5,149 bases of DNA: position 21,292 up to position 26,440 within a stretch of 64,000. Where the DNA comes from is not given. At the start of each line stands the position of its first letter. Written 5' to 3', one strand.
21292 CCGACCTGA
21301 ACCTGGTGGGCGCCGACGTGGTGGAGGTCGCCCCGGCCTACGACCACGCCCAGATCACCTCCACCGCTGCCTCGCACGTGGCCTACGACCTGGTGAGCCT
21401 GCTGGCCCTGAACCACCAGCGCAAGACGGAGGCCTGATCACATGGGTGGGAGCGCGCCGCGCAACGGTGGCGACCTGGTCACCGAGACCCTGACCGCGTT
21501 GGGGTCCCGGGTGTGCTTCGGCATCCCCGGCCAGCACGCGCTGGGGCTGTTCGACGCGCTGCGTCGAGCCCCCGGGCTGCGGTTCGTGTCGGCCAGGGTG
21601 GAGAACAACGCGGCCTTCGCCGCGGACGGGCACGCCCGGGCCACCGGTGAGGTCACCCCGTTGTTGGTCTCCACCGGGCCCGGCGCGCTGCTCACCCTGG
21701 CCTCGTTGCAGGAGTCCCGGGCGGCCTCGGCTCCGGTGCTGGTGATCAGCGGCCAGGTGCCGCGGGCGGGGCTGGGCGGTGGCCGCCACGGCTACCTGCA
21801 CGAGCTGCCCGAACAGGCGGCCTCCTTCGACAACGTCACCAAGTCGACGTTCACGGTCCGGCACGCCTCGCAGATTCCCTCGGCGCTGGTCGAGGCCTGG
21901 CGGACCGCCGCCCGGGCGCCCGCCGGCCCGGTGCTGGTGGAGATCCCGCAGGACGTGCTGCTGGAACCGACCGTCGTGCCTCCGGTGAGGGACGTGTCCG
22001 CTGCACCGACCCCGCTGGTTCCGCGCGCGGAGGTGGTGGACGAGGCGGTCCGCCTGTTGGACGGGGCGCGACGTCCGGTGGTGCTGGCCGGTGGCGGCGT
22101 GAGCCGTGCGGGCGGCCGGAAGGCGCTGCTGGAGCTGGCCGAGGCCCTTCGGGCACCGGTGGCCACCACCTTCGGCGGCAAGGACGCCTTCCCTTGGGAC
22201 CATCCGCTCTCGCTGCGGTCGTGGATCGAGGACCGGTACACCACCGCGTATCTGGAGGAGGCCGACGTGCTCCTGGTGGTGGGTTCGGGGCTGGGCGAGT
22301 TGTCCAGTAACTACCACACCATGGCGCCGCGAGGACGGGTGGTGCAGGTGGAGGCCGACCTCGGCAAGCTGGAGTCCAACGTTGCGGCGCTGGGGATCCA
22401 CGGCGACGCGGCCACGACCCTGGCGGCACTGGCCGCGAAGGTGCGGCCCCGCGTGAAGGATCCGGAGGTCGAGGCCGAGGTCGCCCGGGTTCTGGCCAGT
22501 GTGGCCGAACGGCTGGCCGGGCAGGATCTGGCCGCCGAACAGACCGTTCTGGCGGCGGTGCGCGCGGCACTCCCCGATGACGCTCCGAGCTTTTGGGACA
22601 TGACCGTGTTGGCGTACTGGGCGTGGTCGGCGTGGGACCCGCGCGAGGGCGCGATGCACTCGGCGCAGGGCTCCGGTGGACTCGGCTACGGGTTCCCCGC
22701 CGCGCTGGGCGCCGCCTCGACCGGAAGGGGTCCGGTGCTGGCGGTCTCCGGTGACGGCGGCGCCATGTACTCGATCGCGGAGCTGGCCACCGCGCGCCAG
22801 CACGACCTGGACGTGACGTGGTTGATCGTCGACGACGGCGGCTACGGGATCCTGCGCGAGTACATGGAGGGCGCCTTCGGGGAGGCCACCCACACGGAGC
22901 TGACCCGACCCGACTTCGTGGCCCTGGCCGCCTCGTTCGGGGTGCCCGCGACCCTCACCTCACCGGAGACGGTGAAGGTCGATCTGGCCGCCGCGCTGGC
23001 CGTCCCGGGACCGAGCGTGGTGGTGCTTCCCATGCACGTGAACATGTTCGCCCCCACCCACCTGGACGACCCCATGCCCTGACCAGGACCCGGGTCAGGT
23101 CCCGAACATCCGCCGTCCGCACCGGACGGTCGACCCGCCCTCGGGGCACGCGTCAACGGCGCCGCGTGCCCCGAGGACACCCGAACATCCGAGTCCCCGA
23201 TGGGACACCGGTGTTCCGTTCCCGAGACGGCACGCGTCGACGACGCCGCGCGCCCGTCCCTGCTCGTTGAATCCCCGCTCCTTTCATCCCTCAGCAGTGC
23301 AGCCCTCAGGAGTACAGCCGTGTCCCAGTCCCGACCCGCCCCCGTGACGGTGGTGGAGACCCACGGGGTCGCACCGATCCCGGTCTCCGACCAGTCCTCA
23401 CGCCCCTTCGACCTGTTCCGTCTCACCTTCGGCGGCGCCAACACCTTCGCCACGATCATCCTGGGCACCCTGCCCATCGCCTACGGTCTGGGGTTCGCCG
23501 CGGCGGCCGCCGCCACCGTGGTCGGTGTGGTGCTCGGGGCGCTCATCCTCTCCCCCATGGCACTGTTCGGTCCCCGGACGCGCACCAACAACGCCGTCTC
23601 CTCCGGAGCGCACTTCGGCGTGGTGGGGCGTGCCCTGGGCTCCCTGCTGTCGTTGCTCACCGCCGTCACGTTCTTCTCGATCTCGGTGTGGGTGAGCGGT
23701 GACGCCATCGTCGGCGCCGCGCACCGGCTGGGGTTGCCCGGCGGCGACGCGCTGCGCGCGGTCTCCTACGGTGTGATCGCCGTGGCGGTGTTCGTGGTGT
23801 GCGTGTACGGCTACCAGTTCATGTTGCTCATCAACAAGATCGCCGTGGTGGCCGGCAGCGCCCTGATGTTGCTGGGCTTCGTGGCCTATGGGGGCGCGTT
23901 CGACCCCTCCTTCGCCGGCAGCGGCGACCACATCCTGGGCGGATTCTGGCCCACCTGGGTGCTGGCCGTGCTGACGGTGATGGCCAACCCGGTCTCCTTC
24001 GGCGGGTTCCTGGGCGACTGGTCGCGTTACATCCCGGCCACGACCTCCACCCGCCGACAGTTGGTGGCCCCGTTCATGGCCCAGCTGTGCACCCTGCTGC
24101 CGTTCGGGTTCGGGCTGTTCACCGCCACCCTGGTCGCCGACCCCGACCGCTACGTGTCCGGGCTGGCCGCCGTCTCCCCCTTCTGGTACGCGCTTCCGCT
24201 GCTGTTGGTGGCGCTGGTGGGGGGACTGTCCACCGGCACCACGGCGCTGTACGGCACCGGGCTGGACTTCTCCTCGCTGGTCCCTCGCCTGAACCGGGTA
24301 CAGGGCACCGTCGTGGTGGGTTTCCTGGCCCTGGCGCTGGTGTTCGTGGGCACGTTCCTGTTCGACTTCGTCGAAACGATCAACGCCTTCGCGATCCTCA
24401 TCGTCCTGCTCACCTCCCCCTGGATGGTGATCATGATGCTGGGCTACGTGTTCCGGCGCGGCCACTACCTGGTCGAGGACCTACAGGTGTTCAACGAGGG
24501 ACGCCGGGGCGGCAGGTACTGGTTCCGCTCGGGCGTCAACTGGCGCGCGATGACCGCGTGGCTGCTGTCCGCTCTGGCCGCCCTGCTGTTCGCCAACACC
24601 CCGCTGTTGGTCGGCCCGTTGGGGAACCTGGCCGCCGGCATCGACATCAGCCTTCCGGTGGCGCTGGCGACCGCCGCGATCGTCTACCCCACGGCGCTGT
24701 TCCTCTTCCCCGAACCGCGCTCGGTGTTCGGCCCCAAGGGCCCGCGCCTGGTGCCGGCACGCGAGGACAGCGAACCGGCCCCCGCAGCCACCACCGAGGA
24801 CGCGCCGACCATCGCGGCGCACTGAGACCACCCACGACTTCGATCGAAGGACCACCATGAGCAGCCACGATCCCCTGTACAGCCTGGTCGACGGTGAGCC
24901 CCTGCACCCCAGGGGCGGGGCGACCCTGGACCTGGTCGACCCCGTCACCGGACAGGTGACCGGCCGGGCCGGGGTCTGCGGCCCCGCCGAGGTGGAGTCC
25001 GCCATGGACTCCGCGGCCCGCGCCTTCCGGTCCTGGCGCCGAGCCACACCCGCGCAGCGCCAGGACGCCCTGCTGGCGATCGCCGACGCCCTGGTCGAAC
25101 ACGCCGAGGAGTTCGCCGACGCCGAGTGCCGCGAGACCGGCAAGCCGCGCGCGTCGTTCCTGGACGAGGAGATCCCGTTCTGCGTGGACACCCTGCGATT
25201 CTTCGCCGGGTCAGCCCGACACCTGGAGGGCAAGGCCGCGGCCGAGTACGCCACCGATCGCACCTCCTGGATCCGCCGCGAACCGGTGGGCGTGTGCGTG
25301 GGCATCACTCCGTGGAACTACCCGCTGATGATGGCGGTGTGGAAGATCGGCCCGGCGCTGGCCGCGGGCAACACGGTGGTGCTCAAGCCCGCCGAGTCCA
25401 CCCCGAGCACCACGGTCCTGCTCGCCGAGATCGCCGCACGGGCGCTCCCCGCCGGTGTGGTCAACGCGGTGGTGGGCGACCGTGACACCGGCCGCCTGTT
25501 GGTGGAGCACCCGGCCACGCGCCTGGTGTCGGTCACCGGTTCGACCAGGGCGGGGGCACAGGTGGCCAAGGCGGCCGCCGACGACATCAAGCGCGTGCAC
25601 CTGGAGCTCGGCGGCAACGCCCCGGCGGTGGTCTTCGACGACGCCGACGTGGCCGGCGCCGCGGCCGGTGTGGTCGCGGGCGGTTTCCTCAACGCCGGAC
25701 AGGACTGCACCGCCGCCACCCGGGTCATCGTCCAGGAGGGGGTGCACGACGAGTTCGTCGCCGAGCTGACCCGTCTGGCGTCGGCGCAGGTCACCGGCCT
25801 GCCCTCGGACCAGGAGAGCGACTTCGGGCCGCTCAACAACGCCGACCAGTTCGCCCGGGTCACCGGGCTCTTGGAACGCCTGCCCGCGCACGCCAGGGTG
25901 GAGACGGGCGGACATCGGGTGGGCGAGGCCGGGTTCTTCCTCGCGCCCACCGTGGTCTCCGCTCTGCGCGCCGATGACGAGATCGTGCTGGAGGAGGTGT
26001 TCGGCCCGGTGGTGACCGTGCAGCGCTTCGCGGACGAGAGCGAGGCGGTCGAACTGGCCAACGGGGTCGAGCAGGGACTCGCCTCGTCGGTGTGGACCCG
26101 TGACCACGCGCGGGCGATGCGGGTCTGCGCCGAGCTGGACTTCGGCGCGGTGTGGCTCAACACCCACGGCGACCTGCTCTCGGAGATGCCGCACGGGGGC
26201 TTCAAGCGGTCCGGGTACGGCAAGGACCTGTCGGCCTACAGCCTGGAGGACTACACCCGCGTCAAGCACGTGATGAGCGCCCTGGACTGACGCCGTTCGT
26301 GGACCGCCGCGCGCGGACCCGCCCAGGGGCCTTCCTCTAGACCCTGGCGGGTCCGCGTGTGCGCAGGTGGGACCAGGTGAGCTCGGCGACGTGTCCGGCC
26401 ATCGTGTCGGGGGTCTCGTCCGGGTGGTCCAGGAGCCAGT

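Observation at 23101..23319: Tandem ACGR-loop hairpin element before the NCS1 permease: candidate guanidine-II-like or new riboswitch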

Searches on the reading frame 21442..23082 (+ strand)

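Call 6: search_protein_families(library=pfam, proteins=[window:21442-23082:+])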
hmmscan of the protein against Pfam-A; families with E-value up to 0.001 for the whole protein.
window:21442-23082:+ (546 aa): 3 families
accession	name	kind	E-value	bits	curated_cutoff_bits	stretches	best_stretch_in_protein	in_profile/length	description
PF00205.28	TPP_enzyme_M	-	1.1e-32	113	30.4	1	199-330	1-137/137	Thiamine pyrophosphate enzyme, central domain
PF02776.23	TPP_enzyme_N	-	4e-31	107.7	26.8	1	8-122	2-114/119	Thiamine pyrophosphate enzyme, N-terminal TPP binding domain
PF02775.26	TPP_enzyme_C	-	1.8e-27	96.4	21.9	1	391-528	6-150/151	Thiamine pyrophosphate enzyme, C-terminal TPP binding domain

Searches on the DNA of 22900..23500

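Call 4: search_rna_families(source=window, start=22900, end=23500, threshold=evalue, max_evalue=10, show_alignments=5)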
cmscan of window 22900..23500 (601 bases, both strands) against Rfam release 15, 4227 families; matches with E-value up to 10: 5.
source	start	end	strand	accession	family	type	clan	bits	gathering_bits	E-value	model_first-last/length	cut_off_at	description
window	23343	23402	+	RF03253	mir-4654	Gene; miRNA;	-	22.4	87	0.07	1-76/76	no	mir-4654 microRNA precursor family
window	23119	23194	-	RF03661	mir-933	Gene; miRNA;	-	22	100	0.041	1-77/77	no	mir-933 microRNA precursor family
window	23139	23198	-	RF01297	sR40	Gene; snRNA; snoRNA; CD-box;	-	20.3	50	0.12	1-61/61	no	Small nucleolar RNA sR40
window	23140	23175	+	RF03661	mir-933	Gene; miRNA;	-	19.4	100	0.23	22-57/77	no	mir-933 microRNA precursor family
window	23137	23216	+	RF01530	CC3664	Gene; sRNA;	-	13.8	60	9.1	1-136/136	no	Caulobacter sRNA CC3664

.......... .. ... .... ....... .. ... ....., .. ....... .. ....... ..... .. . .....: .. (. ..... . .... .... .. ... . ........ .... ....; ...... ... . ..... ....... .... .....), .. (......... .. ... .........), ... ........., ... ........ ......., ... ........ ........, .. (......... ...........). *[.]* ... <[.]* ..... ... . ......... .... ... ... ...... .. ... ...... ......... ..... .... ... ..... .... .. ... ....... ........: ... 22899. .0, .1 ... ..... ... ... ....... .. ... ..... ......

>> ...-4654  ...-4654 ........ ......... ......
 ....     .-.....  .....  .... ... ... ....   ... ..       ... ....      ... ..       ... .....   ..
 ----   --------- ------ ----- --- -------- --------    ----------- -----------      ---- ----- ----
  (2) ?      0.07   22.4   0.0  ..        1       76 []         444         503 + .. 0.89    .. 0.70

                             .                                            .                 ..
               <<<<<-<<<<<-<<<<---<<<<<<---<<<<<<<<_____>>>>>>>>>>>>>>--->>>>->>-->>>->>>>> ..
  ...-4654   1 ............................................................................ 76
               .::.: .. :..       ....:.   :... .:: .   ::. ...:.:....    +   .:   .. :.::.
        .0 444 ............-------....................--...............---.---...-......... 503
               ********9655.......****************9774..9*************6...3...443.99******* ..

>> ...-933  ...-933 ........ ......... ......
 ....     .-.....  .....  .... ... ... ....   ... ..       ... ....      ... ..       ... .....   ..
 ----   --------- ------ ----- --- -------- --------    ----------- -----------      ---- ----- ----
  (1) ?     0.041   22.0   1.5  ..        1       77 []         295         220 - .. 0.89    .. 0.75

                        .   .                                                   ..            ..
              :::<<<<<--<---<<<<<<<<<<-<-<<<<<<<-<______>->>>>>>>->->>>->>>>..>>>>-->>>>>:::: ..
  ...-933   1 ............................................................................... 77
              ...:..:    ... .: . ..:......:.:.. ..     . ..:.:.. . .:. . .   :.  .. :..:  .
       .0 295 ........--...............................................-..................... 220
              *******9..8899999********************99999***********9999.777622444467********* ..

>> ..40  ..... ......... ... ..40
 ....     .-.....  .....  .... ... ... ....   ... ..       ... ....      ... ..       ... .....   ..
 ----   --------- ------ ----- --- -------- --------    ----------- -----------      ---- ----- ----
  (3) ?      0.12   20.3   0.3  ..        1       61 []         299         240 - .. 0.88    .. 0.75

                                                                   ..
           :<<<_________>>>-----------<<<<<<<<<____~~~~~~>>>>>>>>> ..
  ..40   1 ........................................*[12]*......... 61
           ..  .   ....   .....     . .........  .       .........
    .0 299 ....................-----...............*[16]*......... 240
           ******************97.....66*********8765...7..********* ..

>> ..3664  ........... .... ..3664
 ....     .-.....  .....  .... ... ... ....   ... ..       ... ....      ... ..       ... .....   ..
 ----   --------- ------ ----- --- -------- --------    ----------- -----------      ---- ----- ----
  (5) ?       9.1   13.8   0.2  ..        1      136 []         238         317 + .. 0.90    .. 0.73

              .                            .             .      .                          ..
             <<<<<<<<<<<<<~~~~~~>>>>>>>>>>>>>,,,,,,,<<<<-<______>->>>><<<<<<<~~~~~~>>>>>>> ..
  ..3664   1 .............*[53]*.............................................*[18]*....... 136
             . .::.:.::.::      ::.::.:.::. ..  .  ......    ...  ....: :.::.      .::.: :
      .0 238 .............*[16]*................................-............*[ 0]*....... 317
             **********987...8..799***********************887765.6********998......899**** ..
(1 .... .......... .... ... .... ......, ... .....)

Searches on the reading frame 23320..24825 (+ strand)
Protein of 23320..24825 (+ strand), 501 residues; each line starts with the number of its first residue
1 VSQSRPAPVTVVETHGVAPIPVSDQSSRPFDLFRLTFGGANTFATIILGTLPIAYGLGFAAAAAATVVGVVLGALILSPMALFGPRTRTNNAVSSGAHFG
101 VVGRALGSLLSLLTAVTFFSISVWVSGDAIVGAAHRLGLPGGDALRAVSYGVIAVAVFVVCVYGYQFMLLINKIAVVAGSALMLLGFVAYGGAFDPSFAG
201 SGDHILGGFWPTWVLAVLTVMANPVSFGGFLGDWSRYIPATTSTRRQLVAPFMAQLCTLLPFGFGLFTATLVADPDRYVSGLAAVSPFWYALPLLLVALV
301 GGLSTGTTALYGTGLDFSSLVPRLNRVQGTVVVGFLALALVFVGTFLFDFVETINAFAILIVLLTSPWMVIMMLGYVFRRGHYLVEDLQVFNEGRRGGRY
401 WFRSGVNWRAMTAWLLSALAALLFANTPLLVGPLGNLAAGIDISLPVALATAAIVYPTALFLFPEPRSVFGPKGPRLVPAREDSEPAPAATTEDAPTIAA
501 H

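Call 6: search_protein_families(library=pfam, proteins=[window:23320-24825:+])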
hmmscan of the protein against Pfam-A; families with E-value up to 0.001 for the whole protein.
window:23320-24825:+ (501 aa): 1 family
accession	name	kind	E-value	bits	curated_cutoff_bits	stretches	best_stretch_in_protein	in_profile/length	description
PF02133.21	Transp_cyt_pur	-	7.2e-52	177.1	23.5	1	19-445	1-437/440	Permease for cytosine/purines, uracil, thiamine, allantoin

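Call 29: find_related_loci(query=window:23320-24825:+, collection=genome_contigs, flank=3000)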
Query window:23320-24825:+ (501 aa) in genome_contigs; peptide patterns used: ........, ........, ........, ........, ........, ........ (x = any residue, [..] = any of these).
392 stretches matched a pattern; 144 encode a relative of the query (tblastn E <= 1e-3); the best 80 are kept; 80 distinct loci.
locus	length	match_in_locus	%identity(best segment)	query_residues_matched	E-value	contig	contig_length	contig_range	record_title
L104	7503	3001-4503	95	1-501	0e+0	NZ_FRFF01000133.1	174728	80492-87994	Nocardiopsis sp. JB363, whole genome shotgun sequence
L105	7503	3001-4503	95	1-501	0e+0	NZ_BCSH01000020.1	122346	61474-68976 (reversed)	Nocardiopsis listeri NBRC 13360, whole genome shotgun sequence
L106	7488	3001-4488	88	3-493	0e+0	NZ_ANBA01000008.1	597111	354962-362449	Nocardiopsis ganjiahuensis DSM 45031 contig_8, whole genome shotgun sequence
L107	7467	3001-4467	83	6-494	0e+0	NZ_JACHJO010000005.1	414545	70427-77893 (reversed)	Nocardiopsis algeriensis strain CECT 8712 Ga0436954_05, whole genome shotgun sequence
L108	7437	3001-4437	85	6-484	0e+0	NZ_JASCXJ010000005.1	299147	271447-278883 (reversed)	Nocardiopsis sp. ATB16-24 ATB16-24.00005, whole genome shotgun sequence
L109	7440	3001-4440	84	6-485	0e+0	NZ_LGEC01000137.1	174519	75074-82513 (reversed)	Nocardiopsis sp. NRRL B-16309 P441contig8.1, whole genome shotgun sequence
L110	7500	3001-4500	82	6-501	0e+0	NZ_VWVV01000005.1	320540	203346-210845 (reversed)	Nocardiopsis sp. FR4 contig005, whole genome shotgun sequence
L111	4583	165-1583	86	6-478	0e+0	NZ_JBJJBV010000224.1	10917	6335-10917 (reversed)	Nocardiopsis protaetiae strain NEAU-PBA1 A1_224, whole genome shotgun sequence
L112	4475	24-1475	75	1-482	0e+0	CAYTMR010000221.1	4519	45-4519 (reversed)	MAG TPA_asm: uncultured Micromonosporaceae bacterium isolate SRP268622_co1_292 genome assembly, contig: NODE_48785_lengt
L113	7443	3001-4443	79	5-485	0e+0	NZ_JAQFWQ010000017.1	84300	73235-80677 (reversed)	Nocardiopsis endophytica strain RSe5-2 NODE_17_length_84300_cov_37.565909, whole genome shotgun sequence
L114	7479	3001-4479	71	2-490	0e+0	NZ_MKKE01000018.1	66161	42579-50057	Saccharomonospora sp. CUA-673 NODE_26_length_66161_cov_264.938_ID_53, whole genome shotgun sequence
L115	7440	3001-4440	69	3-481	0e+0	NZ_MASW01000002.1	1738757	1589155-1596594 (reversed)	Prauserella muralis strain DSM 45305 BAY60_c02, whole genome shotgun sequence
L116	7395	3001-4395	72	9-472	0e+0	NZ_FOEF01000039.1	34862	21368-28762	Amycolatopsis saalfeldensis strain DSM 44993, whole genome shotgun sequence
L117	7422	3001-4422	70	9-487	0e+0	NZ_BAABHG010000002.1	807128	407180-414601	Amycolatopsis samaneae strain JCM 17934 sequence02, whole genome shotgun sequence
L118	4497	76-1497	69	9-487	0e+0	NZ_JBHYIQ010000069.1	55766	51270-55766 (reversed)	Amycolatopsis sp. NPDC059021 NPDC059021_T51_C4.ctg-0069, whole genome shotgun sequence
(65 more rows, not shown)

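Call 56: find_related_loci(query=window:23320-24825:+, collection=metagenome_contigs, flank=700)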
Query window:23320-24825:+ (501 aa) in metagenome_contigs; peptide patterns used: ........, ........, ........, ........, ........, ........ (x = any residue, [..] = any of these).
599 stretches matched a pattern (row limit reached: there are more); 47 encode a relative of the query (tblastn E <= 1e-3); 47 distinct loci.
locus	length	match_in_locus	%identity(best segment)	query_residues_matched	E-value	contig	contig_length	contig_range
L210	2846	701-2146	67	9-489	0e+0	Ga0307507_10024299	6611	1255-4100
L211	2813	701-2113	69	9-477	0e+0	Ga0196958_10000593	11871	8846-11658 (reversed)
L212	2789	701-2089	69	9-470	0e+0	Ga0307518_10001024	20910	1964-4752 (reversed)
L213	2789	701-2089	67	9-470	0e+0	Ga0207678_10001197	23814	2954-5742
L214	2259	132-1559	67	10-486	0e+0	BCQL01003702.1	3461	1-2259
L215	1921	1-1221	75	76-481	0e+0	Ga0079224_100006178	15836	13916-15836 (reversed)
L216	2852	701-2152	75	1-482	0e+0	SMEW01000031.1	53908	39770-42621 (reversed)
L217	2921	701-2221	55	8-495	7e-172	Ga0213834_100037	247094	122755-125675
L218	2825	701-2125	58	12-481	1e-175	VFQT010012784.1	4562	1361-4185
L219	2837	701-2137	57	8-476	3e-172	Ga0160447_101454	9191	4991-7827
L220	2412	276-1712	57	8-476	2e-178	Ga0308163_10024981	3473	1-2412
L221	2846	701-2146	57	1-476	4e-171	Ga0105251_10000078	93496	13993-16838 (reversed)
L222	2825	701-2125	58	12-481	3e-171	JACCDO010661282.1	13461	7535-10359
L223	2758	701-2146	57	1-476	3e-175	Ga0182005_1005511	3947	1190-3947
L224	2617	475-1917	57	4-481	7e-174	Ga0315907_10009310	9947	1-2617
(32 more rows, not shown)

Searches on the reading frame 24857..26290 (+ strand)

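Call 6: search_protein_families(library=pfam, proteins=[window:24857-26290:+])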
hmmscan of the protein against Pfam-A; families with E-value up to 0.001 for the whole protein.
window:24857-26290:+ (477 aa): 1 family
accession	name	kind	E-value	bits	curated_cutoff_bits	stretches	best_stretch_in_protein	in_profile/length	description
PF00171.27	Aldedh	-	2.5e-156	521.3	23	1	22-472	7-461/461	Aldehyde dehydrogenase family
